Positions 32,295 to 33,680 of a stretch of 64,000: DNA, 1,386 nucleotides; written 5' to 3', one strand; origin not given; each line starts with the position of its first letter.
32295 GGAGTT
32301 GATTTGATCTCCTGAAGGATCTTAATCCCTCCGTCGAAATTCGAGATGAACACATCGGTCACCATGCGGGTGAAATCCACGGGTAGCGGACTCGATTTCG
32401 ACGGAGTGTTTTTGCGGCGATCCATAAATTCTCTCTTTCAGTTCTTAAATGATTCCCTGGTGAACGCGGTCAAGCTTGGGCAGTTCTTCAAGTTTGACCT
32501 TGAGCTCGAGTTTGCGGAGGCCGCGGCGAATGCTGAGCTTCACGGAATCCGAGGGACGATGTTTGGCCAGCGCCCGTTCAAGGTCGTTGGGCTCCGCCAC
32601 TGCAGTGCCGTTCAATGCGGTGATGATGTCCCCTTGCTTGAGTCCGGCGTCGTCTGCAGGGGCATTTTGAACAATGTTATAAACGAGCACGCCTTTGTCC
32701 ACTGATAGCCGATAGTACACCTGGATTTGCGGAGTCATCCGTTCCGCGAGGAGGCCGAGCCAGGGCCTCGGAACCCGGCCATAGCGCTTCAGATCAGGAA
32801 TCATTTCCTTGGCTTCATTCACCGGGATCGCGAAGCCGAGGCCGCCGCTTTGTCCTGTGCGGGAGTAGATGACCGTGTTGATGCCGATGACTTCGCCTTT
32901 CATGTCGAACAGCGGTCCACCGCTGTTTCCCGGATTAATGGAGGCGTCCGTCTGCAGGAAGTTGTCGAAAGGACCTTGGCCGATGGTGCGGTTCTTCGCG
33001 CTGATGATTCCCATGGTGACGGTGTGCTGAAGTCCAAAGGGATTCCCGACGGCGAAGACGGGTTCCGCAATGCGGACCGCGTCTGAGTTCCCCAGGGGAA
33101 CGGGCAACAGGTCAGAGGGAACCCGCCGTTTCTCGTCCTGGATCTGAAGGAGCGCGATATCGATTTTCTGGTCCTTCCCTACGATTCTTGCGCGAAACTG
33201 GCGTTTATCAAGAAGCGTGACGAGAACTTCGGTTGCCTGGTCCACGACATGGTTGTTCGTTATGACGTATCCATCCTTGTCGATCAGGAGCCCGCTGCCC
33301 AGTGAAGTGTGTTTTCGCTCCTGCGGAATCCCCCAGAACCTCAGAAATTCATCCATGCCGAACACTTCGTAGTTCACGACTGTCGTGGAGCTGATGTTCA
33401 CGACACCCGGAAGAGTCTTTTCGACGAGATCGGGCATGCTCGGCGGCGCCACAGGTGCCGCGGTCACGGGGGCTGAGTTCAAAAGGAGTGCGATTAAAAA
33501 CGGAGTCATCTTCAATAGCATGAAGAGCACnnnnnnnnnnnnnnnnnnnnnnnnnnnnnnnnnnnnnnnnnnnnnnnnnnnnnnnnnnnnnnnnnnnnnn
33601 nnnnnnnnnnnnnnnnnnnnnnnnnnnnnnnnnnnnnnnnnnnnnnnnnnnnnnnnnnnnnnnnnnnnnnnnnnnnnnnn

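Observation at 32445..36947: Candidate predatory cell-wall effector/immunity operon: Cys-rich secreted protein, NlpC/P60 amidase, small periplasmic partner, DegP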

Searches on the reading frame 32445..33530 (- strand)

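Call 3: search_protein_families(library=pfam, proteins=[window:32445-33530:-], max_evalue=0.1)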
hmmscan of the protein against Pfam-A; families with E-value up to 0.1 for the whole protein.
window:32445-33530:- (361 aa): 7 families
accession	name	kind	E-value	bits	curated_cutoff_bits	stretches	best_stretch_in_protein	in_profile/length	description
PF13365.12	Trypsin_2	-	1.5e-35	123.5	27.6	1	78-217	1-144/144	Trypsin-like peptidase domain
PF00089.32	Trypsin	-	2.2e-19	70.6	20.6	1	76-244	25-220/220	Trypsin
PF13180.12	PDZ_2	-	6.1e-17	62.1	27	1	277-347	10-80/80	PDZ domain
PF00595.29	PDZ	-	8.8e-09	36.1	23.2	1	242-334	23-80/81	PDZ domain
PF17820.7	PDZ_6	-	9.5e-09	35.3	27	1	283-336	2-54/54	PDZ domain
PF10459.15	Peptidase_S46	-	0.004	16.3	22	1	191-218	624-650/698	Peptidase S46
PF14685.13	PDZ_Tricorn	-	0.0066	16.9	25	1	290-337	31-79/88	Tricorn protease PDZ domain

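Call 4: search_protein_families(library=ncbifam, proteins=[window:32445-33530:-], max_evalue=0.1)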
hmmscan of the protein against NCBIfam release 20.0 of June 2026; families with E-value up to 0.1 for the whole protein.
window:32445-33530:- (361 aa): 28 families (the best 25 are shown)
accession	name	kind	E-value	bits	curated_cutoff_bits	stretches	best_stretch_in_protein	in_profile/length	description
TIGR02037.1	degP_htrA_DO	subfamily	2.8e-112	375.8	416.2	1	31-351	2-331/434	Do family serine endopeptidase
NF041521.1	HhoA_HhoB_HtrA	equivalog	2e-81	273.9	450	1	35-351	6-335/335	HhoA/HhoB/HtrA family serine endopeptidase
NF007526.1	PRK10139.1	equivalog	2.7e-74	250.5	756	1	28-349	38-361/456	serine endoprotease DegQ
NF047968.1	SerProtHtrA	equivalog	1.4e-71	241.7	470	1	36-347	59-357/357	serine protease HtrA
NF008189.1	PRK10942.1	equivalog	3.5e-68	230.2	720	1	70-349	107-383/477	serine endoprotease DegP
TIGR02038.1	protease_degS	equivalog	1.1e-64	218.9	422.95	1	65-351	72-350/351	outer membrane-stress sensor serine endopeptidase DegS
NF008147.1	PRK10898.1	equivalog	1.3e-61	208.8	408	1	70-351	72-351/352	outer membrane-stress sensor serine endopeptidase DegS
NF040960.1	MamE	equivalog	3e-60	204.6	800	2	66-246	112-292/659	magnetosome formation protease MamE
NF050055.1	SerProtHtrAMycob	equivalog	1.4e-53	182.6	800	1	73-346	224-497/502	serine protease HtrA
NF053637.1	SerProtHtrAspr2045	equivalog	6.9e-48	163.5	650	1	71-348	98-387/394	serine protease HtrA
NF033740.0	MarP_fam_protase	equivalog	5.4e-20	71.8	250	1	67-247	202-377/390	MarP family serine protease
NF040961.1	MamO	equivalog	2.6e-19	69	800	1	62-237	97-257/648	magnetosome protein MamO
NF041199.1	trx7_PDZ_seleno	equivalog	1.1e-09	37.7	300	1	274-349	198-274/390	Trx7/PDZ domain-containing (seleno)protein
NF040965.1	MamP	equivalog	3.5e-07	30.1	300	1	257-340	113-195/290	magnetosome magnetite formation protein MamP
TIGR00054.1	TIGR00054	equivalog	7.7e-07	28.3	147.55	1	282-349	205-271/421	RIP metalloprotease RseP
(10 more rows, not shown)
